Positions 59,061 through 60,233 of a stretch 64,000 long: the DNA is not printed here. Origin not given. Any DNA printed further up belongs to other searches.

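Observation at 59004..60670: Low-GC ~1.7-kb island with two overlapping, translationally coupled unknown genes (one with SEC-C-like Cys motif)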

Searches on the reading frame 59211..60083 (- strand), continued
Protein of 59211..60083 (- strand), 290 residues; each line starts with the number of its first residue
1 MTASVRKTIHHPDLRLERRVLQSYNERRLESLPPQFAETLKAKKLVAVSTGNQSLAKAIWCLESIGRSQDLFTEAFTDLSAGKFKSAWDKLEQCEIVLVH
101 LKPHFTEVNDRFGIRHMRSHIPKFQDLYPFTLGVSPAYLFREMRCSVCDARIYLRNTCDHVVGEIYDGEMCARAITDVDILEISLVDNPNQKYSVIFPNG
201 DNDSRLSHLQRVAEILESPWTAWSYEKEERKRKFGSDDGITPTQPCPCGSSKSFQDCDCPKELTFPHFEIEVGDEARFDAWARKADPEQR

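Call 23: predict_structure(alignment_id=A1)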
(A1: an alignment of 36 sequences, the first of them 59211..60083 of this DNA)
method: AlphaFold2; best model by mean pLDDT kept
length: 290 residues; sequences in the alignment: 36
mean_pLDDT: 88.2   pTM: 0.84
mean pLDDT of the five models: 88.2, 86.8, 86.8, 86.0, 85.2
residues with pLDDT >= 90: 173; 70-90: 93; 50-70: 16; < 50: 8
segments of 3 or more residues with pLDDT < 50: 284-290
pLDDT, mean of each block of 10 residues (from residue 1): 75 97 91 95 98 97 98 97 94 96 92 96 90 86 96 91 95 95 85 78 88 92 91 71 82 84 83 74 49
secondary structure, 60 per line:
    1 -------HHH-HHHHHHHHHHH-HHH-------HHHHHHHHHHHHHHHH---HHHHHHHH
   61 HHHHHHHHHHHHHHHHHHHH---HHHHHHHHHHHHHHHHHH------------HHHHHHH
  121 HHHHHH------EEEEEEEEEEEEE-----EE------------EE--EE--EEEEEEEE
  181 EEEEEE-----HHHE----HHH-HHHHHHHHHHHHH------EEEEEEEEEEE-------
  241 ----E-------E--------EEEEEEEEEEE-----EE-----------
elements in order: H12-22 H34-49 H53-80 H84-101 H114-126 E133-145 E173-186 H204-216 E223-233 E262-272

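Call 31: search_protein_families(library=pfam, proteins=[L052:7095-7886:+, L023:7207-7974:+, L030:1882-2814:+, L024:5512-6324:+, L059:6076-6894:+], max_evalue=0.1)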
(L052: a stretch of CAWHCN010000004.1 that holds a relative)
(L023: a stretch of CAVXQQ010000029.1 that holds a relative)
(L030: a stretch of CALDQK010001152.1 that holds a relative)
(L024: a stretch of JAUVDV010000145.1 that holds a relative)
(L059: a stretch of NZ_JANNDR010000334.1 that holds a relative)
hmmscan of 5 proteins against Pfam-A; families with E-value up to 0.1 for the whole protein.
L052:7095-7886:+ (263 aa): 0 families

L023:7207-7974:+ (255 aa): 0 families

L030:1882-2814:+ (310 aa): 0 families

L024:5512-6324:+ (270 aa): 7 families
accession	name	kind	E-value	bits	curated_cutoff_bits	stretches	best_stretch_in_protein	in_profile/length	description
PF13936.12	HTH_38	-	0.00024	21.2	27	1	43-66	16-39/44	Helix-turn-helix domain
PF01381.28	HTH_3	-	0.0025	18.3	23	1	42-76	4-38/55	Helix-turn-helix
PF13384.12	HTH_23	-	0.013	15.8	24.6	1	40-68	10-38/50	Homeodomain-like domain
PF13560.12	HTH_31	-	0.017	15.9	27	1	45-73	12-40/64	Helix-turn-helix domain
PF13412.12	HTH_24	-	0.028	14.4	21.9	0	39-67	9-37/48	Winged helix-turn-helix DNA-binding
PF20432.4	Xre-like-HTH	-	0.037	14.8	25.8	0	42-72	18-48/63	Antitoxin Xre-like helix-turn-helix domain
PF00325.26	Crp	-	0.093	12.9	21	0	83-96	5-18/32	Bacterial regulatory proteins, crp family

L059:6076-6894:+ (272 aa): 1 family
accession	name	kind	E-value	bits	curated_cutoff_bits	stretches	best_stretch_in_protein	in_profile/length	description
PF17277.7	DUF5342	-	0.084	13.7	25.9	0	39-69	36-67/69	Family of unknown function (DUF5342)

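Call 34: search_protein_families(library=pfam, proteins=[L064:7344-8228:+, L065:7386-8351:+, L066:33-1961:+, L067:7596-8513:+, L068:7443-9458:+, L069:5484-6377:+], max_evalue=0.01)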
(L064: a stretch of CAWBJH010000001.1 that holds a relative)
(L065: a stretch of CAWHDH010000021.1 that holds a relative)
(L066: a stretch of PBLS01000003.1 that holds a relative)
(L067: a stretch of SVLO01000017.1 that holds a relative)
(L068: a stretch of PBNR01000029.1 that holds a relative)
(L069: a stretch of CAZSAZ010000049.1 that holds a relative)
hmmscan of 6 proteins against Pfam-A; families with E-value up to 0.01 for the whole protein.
L064:7344-8228:+ (294 aa): 0 families

L065:7386-8351:+ (321 aa): 0 families

L066:33-1961:+ (642 aa): 0 families

L067:7596-8513:+ (305 aa): 0 families

L068:7443-9458:+ (671 aa): 0 families

L069:5484-6377:+ (297 aa): 0 families

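Call 37: search_solved_structures(query=A1, max_evalue=1, show_alignments=2)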
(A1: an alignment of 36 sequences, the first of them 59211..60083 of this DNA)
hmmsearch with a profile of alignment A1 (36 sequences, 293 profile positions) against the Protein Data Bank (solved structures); distinct sequences matched with E-value up to 1: 11.
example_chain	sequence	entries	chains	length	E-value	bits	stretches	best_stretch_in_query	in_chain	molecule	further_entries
9l6b_C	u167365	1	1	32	1.5e-06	30.9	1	242-261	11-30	UPF0225 protein YchJ -C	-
1sx0_A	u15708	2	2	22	6.4e-06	28.8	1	242-261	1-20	SecA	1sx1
1ozb_I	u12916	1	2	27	1.4e-05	27.7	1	243-261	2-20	Preprotein translocase secA subunit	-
1tm6_A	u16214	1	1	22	3.5e-05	26.4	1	244-261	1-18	Preprotein translocase secA subunit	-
3iqy_A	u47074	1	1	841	0.0002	23.9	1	229-263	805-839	Protein translocase subunit secA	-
1tf2_A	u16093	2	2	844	0.0002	23.9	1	229-263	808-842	Preprotein translocase secA subunit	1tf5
8tl7_A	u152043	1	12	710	0.0062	19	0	17-87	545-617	Computationally designed protein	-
9l6b_A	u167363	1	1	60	0.092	15.2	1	246-262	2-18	UPF0225 protein YchJ -A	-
2i9w_A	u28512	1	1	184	0.12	14.9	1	242-261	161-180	Hypothetical protein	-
9vxg_A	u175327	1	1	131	0.34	13.3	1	246-262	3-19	UPF0225 protein YchJ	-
4fm3_A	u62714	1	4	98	0.68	12.3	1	56-116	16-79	uncharacterized hypothetical protein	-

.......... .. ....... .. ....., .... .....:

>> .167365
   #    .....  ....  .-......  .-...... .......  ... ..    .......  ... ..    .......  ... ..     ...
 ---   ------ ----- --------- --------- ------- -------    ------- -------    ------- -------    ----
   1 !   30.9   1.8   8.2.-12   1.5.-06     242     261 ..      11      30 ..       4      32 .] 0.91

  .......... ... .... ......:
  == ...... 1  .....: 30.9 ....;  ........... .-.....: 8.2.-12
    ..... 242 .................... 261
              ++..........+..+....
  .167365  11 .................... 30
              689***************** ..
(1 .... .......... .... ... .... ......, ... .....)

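Call 42: search_protein_families(library=pfam, alignment_id=A4, max_evalue=0.00001)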
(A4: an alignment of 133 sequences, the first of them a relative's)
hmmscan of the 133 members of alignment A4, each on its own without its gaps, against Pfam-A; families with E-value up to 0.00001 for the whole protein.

A. member 1, L001:3777-4994:+ (405 aa): 1 family
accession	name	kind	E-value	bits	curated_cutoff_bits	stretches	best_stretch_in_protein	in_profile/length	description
PF13551.12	HTH_29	-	9.9e-06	26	28.1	0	1-45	16-61/64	Winged helix-turn helix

B. families by the number of members that match (of 133 scanned): 151 families (the first 25 are shown)
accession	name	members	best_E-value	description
PF00589.27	Phage_integrase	4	3e-21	Phage integrase family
PF07693.20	KAP_NTPase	3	6e-51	KAP family P-loop domain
PF05685.18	Uma2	3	2.5e-33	Putative restriction endonuclease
PF13551.12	HTH_29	3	3.3e-07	Winged helix-turn helix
PF00145.23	DNA_methylase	2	9e-58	C-5 cytosine-specific DNA methylase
PF13245.12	AAA_19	2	2.8e-19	AAA domain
PF13518.12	HTH_28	2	2.2e-09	Helix-turn-helix domain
PF01966.28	HD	2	6.8e-09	HD domain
PF13191.12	AAA_16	2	5.3e-07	AAA ATPase domain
PF13102.12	Phage_int_SAM_5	2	1.8e-06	Phage integrase SAM-like domain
PF02347.22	GDC-P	1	1.5e-192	Glycine cleavage system P-protein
PF00133.28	tRNA-synt_1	1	3.4e-125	tRNA synthetases class I (I, L, M and V)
PF07517.20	SecA_DEAD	1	3e-111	SecA DEAD-like domain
PF10592.14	AIPR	1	2.9e-105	AIPR protein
PF02384.22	N6_Mtase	1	5.8e-92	N-6 DNA Methylase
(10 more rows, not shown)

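Call 43: search_protein_families(library=padloc, alignment_id=A4, max_evalue=1e-10)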
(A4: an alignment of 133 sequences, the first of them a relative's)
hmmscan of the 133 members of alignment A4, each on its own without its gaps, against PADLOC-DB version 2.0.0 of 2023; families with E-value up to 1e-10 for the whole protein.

A. member 1, L001:3777-4994:+ (405 aa): 0 families

B. families by the number of members that match (of 133 scanned): 292 families (the first 25 are shown)
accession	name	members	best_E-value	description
PDLC02361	PifA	3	5.2e-301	PifA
PDLC04134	mad2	3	2.1e-42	mads_2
PDLC03279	MTase_II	3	1.2e-32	Type II methyltransferase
PDLC04959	PDC-S20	3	2e-18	-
PDLC02210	QatA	3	2.7e-16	-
PDLC03234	MTase_II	2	1.2e-90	Type II methyltransferase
PDLC02648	DrmMII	2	1.8e-82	DrmMII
PDLC03326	MTase_II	2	7.6e-80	Type II methyltransferase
PDLC03378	MTase_II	2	1.2e-79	Type II methyltransferase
PDLC00033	DruM2|DruM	2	7.7e-75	DNA cytosine methylase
PDLC02649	DrmMII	2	3.4e-71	DrmMII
PDLC00026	DruM2|DruM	2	3e-63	DNA cytosine methylase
PDLC03237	MTase_II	2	3.8e-62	Type II methyltransferase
PDLC03272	MTase_II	2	2.2e-61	Type II methyltransferase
PDLC02656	DrmMII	2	3.1e-57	DrmMII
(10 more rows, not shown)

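Call 45: find_encoding_contigs(protein=P0078, flank=10000, max_places=2)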
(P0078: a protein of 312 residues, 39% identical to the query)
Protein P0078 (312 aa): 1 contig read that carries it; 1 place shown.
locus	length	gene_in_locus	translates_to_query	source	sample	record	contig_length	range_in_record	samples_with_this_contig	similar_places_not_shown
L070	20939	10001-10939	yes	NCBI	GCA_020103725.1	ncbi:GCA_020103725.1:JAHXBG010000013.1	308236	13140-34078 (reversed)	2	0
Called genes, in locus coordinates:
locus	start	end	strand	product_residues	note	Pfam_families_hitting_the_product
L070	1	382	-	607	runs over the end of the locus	PF01336:tRNA_anti-codon, PF00152:tRNA-synt_2, PF02938:GAD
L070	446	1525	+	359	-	-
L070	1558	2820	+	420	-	-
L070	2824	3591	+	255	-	-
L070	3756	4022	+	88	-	PF04945:YHS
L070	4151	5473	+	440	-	-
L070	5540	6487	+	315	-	PF00291:PALP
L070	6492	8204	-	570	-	PF01368:DHH, PF02272:DHHA1, PF17768:RecJ_OB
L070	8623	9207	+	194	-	PF13505:OMP_b-brl (weak)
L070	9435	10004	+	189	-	-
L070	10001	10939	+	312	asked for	PF02810:SEC-C (weak)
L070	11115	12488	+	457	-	PF13286:HD_assoc (weak)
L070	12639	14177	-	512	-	PF00069:Pkinase, PF01636:APH (faint), PF07714:PK_Tyr_Ser-Thr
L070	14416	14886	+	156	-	-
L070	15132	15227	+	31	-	-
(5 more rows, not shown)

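Call 46: find_encoding_contigs(protein=P0093, flank=10000, max_places=2)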
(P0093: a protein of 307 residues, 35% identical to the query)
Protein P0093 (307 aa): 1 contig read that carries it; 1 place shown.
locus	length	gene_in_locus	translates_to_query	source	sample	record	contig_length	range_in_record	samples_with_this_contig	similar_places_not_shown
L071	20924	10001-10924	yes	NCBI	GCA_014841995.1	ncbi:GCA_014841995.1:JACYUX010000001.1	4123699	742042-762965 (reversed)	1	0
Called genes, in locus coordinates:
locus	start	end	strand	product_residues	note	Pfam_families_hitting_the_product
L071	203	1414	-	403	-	PF00487:FA_desaturase, PF01610:DDE_Tnp_ISL3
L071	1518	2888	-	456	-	PF00924:MS_channel_2nd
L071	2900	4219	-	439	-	PF22458:RsmF-B_ferredox, PF01209:Ubie_methyltran (faint), PF01189:Methyltr_RsmB-F, PF13847:Methyltransf_31 (weak)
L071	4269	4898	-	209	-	PF00551:Formyl_trans_N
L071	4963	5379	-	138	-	PF01337:Barstar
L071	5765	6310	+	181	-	PF13441:Gly-zipper_YMGG (weak), PF05433:Rick_17kDa_Anti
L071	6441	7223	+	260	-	PF01564:Spermine_synth (weak)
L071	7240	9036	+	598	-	PF05157:MshEN, PF25199:nSTAND_NTPase5 (faint), PF00437:T2SSE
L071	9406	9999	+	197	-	-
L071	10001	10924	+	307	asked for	-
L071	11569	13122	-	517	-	PF07992:Pyr_redox_2 (faint)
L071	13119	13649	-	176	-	-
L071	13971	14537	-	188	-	PF13683:rve_3 (weak)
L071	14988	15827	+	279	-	PF07589:PEP_exosort_dom (weak)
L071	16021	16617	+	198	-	-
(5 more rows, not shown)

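Call 49: search_dna_similar(query=window:59211-60083:-, collection=plasmids, mode=protein, max_evalue=0.001, max_rows=30)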
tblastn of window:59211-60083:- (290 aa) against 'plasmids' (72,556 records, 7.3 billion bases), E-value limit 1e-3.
Records with a match: 211; places in all: 220; records where one place covers at least 80% of the query: 2.
Best place of each record, by identity: <60% 211.
By first word of the organism name: Enterobacter 89; Citrobacter 40; Klebsiella 32; Escherichia 25; Salmonella 11; Raoultella 6; Acinetobacter 4; Hymenobacter 1; Pseudoalteromonas 1; Leclercia 1; and 1 more.
By predicted mobility (MOB-suite, as given by PLSDB): conjugative 183; non-mobilizable 17; mobilizable 11.
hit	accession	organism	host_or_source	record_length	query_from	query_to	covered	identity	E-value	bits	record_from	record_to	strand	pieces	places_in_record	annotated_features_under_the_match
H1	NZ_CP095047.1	Hymenobacter cellulosilyticus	single cell,air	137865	1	271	93%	35.8%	8e-47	174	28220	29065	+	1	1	hypothetical protein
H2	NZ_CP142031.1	Pseudoalteromonas sp. CuT4-3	whole organism,deep-sea sediment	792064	21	270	86%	31.9%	2e-34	139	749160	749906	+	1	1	zinc chelation protein SecC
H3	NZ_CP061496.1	Enterobacter hormaechei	Rattus rattus,stool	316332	42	270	79%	29.0%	3e-16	111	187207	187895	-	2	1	hypothetical protein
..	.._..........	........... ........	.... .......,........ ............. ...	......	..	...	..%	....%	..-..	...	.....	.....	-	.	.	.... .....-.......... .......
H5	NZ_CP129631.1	Salmonella enterica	Homo sapiens,pure culture,feces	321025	37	257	76%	29.6%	2e-25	112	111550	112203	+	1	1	SecC motif-containing protein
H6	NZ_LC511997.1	Enterobacter hormaechei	Homo sapiens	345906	37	257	76%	29.6%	2e-25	112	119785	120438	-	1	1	SecC motif-containing protein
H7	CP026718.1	Klebsiella oxytoca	-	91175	37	257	76%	29.6%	5e-25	111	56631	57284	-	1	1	SecC motif-containing protein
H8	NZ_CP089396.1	Klebsiella michiganensis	Homo sapiens,urine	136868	37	257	76%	29.6%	5e-25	111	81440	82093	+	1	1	SecC motif-containing protein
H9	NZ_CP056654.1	Citrobacter freundii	culture,Wastewater influent sample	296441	43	270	77%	29.1%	5e-17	113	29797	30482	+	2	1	hypothetical protein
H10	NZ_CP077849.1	Acinetobacter baumannii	Homo sapiens,Rectal swab_P28_BU14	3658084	51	270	76%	29.0%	3e-18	92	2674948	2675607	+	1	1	none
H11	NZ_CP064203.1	Acinetobacter baumannii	Homo sapiens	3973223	51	270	76%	29.0%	3e-18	92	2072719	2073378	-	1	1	none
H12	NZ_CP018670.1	Klebsiella pneumoniae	Homo sapiens,urine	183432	37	262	78%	28.2%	4e-23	106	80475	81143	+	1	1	SecC motif-containing protein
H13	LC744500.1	Escherichia coli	-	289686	42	262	76%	28.7%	2e-23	107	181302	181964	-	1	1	hypothetical protein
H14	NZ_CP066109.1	Enterobacter hormaechei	urine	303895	42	262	76%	28.7%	2e-23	107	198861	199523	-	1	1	SecC motif-containing protein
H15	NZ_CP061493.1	Enterobacter hormaechei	Pig,stool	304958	42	262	76%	28.7%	2e-23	107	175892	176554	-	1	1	SecC motif-containing protein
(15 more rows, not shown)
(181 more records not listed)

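Call 50: search_dna_similar(query=window:59211-60083:-, collection=phages, mode=protein, max_evalue=0.001, max_rows=30)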
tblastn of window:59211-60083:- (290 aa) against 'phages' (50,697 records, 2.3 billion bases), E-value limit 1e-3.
Records with a match: 1; places in all: 1; records where one place covers at least 80% of the query: 0.
Best place of each record, by identity: <60% 1.
By first word of the organism name: Halorubrum 1.
By host as written in the record: Halorubrum coriense 1.
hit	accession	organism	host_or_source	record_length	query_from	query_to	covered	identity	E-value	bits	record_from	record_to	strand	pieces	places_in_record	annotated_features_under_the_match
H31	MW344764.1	Halorubrum virus Humcor2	Halorubrum coriense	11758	127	192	23%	33.3%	5e-4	47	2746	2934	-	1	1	CxxC motif protein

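Call 51: get_annotated_region(hit=H4, flank=7000)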
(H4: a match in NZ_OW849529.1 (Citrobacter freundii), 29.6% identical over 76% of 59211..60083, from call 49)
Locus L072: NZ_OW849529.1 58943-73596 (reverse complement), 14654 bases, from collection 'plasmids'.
description: Citrobacter freundii isolate 22 plasmid P2, complete sequence
organism: Citrobacter freundii (NCBI taxid 546)
taxonomy: Bacteria; Pseudomonadota; Gammaproteobacteria; Enterobacterales; Enterobacteriaceae; Citrobacter; Citrobacter freundii
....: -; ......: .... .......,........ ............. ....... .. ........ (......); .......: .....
typing (MOB-suite, as given by PLSDB): conjugative; replicon IncFIB,IncFIC,IncFII; relaxase MOBF; mating-pair formation MPF_F
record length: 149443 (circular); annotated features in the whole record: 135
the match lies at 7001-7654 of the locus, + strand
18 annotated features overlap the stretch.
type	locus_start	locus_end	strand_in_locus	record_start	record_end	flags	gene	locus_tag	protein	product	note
CDS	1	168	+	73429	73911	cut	-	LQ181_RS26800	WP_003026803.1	GNAT family N-acetyltransferase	-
CDS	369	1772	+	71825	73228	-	-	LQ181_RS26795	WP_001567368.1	ISNCY-like element ISKpn21 family transposase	GO:0006313 - DNA transposition [Evidence IEA]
CDS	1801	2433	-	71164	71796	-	-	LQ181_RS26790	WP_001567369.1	hypothetical protein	-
CDS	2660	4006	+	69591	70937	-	-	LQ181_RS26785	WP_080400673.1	ISNCY family transposase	-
CDS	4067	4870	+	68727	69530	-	-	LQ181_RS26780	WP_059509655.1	tetratricopeptide repeat protein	-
CDS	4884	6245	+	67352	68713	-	-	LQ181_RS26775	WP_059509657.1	FRG domain-containing protein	-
CDS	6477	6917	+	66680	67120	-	-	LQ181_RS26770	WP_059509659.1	hypothetical protein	-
CDS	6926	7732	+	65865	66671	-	-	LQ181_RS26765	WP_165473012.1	SecC motif-containing protein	-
CDS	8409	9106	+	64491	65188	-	-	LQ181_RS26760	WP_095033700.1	IS1-like element IS1B family transposase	GO:0006313 - DNA transposition [Evidence IEA]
CDS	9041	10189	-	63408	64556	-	-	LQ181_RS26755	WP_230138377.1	hypothetical protein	-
CDS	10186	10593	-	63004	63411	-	-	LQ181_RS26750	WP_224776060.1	hypothetical protein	-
CDS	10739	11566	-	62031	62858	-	-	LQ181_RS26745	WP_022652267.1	hypothetical protein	-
CDS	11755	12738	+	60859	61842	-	-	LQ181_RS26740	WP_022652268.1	tyrosine-type recombinase/integrase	GO:0015074 - DNA integration [Evidence IEA]; GO:0006310 - DNA recombination [Evidence IEA]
CDS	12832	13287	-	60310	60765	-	merR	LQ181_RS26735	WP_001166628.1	Hg(II)-responsive transcriptional regulator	-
predicted_resistance_gene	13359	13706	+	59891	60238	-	merT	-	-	mercuric transport protein MerT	predicted by amrfinderplus; class MERCURY; identity 99.14%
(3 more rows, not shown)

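Call 52: get_annotated_region(hit=H13, flank=7000)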
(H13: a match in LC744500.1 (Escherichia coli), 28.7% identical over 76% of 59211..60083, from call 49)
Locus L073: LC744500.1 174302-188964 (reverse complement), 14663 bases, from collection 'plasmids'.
description: Escherichia coli MyNCGM586 plasmid pMyNCGM586 DNA, complete sequence
organism: Escherichia coli (NCBI taxid 562)
taxonomy: Bacteria; Pseudomonadota; Gammaproteobacteria; Enterobacterales; Enterobacteriaceae; Escherichia; Escherichia coli
host: -; source: -; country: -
typing (MOB-suite, as given by PLSDB): conjugative; replicon IncHI2A,rep_cluster_1088; relaxase MOBH; mating-pair formation MPF_F
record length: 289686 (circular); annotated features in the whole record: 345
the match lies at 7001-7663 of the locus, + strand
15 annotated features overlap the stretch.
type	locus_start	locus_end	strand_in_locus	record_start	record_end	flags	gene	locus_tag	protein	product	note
CDS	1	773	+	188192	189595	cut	-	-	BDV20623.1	transposase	-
CDS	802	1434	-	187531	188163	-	-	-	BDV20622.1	hypothetical protein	-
CDS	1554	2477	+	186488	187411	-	-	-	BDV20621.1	IS5 family transposase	-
CDS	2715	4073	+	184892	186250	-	-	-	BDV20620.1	transposase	-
CDS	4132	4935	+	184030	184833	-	-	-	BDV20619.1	hypothetical protein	-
CDS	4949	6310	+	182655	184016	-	-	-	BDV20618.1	hypothetical protein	-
CDS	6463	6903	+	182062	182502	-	-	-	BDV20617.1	hypothetical protein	-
CDS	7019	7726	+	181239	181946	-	-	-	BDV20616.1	hypothetical protein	-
CDS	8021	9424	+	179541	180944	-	-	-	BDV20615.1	transposase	-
CDS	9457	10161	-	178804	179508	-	arsH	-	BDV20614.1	arsenical resistance protein ArsH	-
CDS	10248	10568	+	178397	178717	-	-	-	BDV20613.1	transcriptional regulator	-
CDS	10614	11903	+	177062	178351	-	arsB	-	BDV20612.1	arsenical pump membrane protein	-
CDS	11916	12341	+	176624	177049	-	arsC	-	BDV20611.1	arsenate reductase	-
CDS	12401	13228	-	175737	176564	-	-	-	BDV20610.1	universal stress protein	-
CDS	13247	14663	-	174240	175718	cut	-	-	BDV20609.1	sodium-independent anion transporter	-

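Call 53: get_annotated_region(hit=H1, flank=7000)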
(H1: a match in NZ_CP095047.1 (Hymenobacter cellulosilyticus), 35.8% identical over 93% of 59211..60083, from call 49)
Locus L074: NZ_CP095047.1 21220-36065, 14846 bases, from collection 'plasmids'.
description: Hymenobacter cellulosilyticus strain 5116 S-3 plasmid unnamed1, complete sequence
organism: Hymenobacter cellulosilyticus (NCBI taxid 2932248)
taxonomy: Bacteria; Bacteroidota; Cytophagia; Cytophagales; Hymenobacteraceae; Hymenobacter; Hymenobacter cellulosilyticus
host: -; source: single cell,air; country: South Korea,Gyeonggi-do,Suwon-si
typing (MOB-suite, as given by PLSDB): non-mobilizable; replicon rep_cluster_1231
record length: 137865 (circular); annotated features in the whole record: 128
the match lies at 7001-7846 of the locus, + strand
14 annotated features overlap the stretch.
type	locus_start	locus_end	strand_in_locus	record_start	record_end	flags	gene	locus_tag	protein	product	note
CDS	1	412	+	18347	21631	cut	-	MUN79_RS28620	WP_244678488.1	hypothetical protein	-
CDS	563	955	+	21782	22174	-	-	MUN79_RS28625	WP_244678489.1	hypothetical protein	-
CDS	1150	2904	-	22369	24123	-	-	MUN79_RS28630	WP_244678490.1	ABC-three component system protein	-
CDS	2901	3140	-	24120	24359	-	-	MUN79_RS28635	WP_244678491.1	ABC-three component system middle component 6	-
CDS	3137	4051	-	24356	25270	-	-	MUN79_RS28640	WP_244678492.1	ABC-three component system protein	-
CDS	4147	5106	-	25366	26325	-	-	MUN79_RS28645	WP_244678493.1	site-specific integrase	GO:0015074 - DNA integration [Evidence IEA]; GO:0006310 - DNA recombination [Evidence IEA]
CDS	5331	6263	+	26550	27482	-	-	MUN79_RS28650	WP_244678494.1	hypothetical protein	-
CDS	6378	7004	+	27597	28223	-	-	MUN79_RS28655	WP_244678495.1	hypothetical protein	-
CDS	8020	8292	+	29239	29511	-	-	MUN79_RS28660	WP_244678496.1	helix-turn-helix transcriptional regulator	-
CDS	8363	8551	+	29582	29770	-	-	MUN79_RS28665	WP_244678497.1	hypothetical protein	-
CDS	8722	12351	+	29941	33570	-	-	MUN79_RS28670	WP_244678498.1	hypothetical protein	-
CDS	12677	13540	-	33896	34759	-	traN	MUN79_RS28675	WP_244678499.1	conjugative transposon protein TraN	-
CDS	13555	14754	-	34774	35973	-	traM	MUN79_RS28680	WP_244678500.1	conjugative transposon protein TraM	-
CDS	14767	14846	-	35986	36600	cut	traK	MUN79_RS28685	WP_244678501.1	conjugative transposon protein TraK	-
